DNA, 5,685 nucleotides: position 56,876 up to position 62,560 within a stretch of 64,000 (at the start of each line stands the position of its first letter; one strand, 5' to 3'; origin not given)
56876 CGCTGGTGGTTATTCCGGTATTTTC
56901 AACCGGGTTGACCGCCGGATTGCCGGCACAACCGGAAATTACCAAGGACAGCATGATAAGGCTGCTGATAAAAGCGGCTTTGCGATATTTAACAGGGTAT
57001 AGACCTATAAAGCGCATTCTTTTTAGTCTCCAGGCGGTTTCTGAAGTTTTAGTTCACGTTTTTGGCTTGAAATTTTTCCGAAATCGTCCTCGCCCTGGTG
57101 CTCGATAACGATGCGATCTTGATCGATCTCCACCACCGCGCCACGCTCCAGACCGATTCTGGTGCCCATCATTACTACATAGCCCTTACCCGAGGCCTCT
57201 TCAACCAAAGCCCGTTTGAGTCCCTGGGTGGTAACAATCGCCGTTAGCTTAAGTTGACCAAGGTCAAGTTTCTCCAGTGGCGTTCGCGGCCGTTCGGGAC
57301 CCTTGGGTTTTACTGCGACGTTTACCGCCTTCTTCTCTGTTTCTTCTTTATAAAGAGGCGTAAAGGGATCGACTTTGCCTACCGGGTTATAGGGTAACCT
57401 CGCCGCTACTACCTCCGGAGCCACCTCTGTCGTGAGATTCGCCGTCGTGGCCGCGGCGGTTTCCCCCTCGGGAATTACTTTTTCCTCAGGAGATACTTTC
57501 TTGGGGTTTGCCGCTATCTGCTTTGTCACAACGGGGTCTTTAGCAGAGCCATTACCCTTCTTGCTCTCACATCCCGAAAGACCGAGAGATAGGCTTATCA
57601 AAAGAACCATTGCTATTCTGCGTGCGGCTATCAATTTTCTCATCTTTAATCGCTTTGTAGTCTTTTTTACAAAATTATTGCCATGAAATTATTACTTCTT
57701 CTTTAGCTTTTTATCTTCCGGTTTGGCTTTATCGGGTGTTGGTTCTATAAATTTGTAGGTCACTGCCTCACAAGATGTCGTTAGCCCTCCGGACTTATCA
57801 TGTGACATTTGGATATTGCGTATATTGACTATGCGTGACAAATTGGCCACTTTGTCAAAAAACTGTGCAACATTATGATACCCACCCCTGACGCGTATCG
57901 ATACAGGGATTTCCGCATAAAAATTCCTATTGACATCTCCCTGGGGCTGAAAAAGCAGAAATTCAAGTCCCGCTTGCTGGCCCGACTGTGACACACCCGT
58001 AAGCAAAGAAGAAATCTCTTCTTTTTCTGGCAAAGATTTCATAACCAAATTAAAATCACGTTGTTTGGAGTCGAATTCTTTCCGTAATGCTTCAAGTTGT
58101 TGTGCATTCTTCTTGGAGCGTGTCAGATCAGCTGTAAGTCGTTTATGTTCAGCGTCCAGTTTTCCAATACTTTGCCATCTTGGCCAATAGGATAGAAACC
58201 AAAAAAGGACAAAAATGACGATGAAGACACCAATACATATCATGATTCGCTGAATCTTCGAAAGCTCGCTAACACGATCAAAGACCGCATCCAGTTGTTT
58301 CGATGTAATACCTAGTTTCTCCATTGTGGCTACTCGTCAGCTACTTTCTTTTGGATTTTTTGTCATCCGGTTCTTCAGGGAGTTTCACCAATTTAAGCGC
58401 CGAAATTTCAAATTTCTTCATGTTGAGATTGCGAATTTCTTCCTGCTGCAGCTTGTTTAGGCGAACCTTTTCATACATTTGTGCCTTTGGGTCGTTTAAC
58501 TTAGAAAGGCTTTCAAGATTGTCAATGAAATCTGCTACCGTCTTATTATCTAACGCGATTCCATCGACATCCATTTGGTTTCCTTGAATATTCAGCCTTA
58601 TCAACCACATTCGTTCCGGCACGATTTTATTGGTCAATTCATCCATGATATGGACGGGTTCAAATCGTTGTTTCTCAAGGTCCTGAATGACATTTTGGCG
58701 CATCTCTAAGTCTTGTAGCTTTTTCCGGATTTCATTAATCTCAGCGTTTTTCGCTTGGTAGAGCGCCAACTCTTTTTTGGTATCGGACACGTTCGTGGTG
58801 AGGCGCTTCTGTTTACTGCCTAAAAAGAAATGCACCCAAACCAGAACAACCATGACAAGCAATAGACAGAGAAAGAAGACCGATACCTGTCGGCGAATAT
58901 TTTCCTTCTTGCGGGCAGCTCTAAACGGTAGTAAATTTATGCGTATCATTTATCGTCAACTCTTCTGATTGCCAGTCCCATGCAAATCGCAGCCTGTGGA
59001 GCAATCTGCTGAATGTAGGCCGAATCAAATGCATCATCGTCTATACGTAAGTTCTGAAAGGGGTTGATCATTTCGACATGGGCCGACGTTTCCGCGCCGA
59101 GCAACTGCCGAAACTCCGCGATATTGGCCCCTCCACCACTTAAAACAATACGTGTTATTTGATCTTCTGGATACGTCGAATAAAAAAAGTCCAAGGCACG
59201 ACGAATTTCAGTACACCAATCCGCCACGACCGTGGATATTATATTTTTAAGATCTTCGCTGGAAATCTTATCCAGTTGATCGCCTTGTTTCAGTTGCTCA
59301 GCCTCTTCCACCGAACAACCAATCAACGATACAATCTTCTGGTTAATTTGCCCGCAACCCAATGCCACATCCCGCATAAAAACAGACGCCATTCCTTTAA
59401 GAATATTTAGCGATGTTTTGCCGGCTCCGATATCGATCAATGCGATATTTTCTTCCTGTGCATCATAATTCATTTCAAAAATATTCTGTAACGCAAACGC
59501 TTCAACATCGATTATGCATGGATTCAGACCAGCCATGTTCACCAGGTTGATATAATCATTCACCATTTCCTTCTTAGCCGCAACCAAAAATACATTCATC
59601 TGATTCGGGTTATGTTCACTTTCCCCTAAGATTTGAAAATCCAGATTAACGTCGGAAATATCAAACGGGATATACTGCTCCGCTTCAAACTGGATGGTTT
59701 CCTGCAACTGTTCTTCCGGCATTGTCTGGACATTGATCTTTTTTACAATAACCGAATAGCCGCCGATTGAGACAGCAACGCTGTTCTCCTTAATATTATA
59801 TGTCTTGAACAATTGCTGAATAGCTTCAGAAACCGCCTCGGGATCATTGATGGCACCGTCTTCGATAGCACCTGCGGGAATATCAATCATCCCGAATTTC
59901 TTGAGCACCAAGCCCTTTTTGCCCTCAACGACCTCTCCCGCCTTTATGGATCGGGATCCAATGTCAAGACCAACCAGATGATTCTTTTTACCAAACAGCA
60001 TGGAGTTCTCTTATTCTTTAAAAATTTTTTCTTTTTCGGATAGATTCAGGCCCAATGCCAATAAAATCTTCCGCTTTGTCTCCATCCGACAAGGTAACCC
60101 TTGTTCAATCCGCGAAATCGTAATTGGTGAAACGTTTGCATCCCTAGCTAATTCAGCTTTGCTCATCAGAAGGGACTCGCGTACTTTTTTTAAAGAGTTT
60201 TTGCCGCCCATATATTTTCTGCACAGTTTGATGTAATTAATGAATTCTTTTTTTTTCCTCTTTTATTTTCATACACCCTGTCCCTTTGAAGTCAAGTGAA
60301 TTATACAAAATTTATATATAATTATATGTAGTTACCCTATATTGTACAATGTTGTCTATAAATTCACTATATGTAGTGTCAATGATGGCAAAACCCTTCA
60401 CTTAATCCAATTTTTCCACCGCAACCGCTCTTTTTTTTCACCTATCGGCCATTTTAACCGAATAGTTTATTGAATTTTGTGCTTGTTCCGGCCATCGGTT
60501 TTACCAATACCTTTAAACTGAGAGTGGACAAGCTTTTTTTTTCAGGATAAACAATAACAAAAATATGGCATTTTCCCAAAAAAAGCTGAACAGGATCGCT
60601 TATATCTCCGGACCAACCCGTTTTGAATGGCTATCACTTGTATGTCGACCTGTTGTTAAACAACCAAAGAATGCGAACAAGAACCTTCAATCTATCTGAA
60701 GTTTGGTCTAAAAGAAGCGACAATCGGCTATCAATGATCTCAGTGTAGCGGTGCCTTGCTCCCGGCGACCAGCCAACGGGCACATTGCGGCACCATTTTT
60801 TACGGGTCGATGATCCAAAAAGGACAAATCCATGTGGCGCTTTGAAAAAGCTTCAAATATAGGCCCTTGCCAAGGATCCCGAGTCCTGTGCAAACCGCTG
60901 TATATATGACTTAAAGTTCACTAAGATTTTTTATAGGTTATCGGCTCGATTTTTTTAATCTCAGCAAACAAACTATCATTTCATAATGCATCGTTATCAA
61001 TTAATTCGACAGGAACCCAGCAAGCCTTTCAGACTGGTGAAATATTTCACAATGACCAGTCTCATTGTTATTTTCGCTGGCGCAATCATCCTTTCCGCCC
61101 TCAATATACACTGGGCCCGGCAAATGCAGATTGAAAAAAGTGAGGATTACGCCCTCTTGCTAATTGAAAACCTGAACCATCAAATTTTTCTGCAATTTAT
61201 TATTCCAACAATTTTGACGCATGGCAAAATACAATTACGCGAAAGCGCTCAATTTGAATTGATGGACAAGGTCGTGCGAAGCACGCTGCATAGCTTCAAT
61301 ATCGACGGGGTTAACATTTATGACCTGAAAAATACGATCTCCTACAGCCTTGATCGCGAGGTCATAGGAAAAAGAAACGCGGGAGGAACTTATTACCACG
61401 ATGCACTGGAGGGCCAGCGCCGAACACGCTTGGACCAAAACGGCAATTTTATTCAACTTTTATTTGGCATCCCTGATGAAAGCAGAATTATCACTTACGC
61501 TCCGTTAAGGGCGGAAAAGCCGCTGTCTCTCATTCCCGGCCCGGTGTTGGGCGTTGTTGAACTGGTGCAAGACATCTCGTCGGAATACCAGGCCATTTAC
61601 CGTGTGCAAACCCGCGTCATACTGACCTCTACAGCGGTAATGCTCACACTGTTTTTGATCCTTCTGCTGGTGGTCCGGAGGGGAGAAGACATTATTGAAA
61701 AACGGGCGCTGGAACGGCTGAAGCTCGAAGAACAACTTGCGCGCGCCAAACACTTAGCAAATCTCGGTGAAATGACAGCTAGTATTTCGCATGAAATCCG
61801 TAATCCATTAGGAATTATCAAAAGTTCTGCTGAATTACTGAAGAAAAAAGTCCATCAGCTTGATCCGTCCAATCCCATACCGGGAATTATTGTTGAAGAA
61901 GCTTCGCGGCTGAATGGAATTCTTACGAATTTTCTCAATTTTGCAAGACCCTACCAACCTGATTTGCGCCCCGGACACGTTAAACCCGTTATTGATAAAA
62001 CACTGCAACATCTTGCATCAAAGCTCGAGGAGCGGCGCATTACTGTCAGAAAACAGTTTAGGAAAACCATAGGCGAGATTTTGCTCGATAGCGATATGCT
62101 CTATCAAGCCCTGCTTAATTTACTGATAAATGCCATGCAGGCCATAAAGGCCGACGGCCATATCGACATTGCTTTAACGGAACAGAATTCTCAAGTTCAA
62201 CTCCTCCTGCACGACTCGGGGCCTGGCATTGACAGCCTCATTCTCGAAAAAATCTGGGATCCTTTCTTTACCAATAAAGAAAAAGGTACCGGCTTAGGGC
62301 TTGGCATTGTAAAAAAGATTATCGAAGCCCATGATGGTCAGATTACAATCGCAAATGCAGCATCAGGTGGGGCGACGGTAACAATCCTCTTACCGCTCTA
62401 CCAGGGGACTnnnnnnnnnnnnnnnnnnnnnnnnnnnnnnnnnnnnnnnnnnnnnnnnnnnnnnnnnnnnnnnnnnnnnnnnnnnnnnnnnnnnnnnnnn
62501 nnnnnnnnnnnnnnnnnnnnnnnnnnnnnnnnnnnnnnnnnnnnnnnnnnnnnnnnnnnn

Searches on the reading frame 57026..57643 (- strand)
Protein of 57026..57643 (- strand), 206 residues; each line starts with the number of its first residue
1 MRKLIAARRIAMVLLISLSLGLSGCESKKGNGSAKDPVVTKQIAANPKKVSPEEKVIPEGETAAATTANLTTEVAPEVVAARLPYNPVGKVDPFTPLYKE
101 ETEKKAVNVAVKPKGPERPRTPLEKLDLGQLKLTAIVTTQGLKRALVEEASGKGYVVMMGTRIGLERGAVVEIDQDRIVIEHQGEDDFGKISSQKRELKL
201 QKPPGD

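Call 47: search_protein_families(library=pfam, proteins=[window:57026-57643:-], max_evalue=0.00001)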
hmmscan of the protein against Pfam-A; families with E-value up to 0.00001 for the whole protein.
window:57026-57643:- (206 aa): 1 family
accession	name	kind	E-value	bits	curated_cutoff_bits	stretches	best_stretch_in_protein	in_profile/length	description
PF04351.19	PilP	-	1.7e-16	60.9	25.6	1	81-200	27-146/146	Pilus assembly protein, PilP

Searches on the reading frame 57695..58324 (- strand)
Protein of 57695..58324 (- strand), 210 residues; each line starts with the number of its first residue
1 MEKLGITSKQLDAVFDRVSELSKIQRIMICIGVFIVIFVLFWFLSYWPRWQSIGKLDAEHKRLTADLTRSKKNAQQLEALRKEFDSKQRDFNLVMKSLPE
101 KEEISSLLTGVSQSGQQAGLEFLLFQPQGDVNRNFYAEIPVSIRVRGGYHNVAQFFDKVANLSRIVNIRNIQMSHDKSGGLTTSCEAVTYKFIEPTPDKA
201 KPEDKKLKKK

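Call 47: search_protein_families(library=pfam, proteins=[window:57695-58324:-], max_evalue=0.00001)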
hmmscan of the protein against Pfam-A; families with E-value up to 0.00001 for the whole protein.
window:57695-58324:- (210 aa): 2 families
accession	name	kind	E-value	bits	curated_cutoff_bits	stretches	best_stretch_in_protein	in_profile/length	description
PF04350.18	PilO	-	4.7e-44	150.5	22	1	55-193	3-144/145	Pilus assembly protein, PilO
PF04612.17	T2SSM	-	3.8e-06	27.6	27.8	0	20-89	10-79/160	Type II secretion system (T2SS), protein M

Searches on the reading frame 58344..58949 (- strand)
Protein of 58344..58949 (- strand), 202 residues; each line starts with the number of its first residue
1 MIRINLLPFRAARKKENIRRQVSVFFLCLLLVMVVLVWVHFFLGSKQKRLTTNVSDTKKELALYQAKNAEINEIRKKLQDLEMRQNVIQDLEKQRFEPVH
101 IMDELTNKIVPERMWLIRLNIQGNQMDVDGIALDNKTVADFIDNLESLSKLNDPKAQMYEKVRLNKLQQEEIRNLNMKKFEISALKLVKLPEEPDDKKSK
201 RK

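Call 47: search_protein_families(library=pfam, proteins=[window:58344-58949:-], max_evalue=0.00001)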
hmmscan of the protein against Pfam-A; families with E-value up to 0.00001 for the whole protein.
window:58344-58949:- (202 aa): 1 family
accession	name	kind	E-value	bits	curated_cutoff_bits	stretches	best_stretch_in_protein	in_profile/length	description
PF05137.18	PilN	-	7.6e-14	51.9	22.8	1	100-184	1-76/78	Fimbrial assembly protein (PilN)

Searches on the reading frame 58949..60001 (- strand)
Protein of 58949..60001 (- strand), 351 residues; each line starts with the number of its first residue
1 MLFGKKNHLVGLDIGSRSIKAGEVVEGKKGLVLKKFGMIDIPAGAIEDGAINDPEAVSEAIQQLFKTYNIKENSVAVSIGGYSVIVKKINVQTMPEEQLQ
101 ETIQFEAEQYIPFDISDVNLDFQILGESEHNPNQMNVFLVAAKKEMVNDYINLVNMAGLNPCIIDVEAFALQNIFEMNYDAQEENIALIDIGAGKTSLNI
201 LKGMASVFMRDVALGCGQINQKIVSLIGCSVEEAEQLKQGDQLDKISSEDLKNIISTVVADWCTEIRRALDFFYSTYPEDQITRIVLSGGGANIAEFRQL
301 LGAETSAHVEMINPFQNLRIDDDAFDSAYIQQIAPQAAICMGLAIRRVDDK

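Call 47: search_protein_families(library=pfam, proteins=[window:58949-60001:-], max_evalue=0.00001)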
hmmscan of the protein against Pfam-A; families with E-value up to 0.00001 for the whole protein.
window:58949-60001:- (351 aa): 3 families
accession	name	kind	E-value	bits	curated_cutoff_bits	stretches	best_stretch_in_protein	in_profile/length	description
PF11104.14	PilM_2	-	4e-79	266.4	27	1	11-347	1-339/340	Type IV pilus assembly protein PilM;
PF14450.12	FtsA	-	1.1e-10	42.3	31.8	1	187-320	1-114/127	Cell division protein FtsA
PF06723.19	MreB_Mbl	-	2.3e-06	27.1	27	0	244-311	235-303/327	MreB/Mbl protein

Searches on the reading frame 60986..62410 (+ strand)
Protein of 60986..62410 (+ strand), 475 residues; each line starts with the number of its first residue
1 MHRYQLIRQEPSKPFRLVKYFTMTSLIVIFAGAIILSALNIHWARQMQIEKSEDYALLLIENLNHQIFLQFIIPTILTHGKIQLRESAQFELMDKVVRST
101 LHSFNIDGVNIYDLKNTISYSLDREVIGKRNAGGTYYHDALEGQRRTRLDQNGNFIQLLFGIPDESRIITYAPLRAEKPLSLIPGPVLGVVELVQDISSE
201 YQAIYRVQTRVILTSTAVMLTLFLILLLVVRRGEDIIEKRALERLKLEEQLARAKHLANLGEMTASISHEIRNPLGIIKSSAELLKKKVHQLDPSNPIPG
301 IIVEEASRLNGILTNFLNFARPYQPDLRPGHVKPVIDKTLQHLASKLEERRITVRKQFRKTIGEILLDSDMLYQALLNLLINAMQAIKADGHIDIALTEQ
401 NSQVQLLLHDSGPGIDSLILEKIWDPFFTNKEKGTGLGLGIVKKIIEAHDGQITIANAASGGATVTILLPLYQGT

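Call 47: search_protein_families(library=pfam, proteins=[window:60986-62410:+], max_evalue=0.00001)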
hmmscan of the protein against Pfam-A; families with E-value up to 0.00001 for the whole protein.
window:60986-62410:+ (475 aa): 2 families
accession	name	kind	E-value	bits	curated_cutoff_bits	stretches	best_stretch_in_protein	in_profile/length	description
PF02518.31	HATPase_c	-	3.3e-22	79.4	26.4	1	368-472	2-110/111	Histidine kinase-, DNA gyrase B-, and HSP90-like ATPase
PF00512.31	HisKA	-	2.5e-11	43.9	26.9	1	260-321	2-62/66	His Kinase A (phospho-acceptor) domain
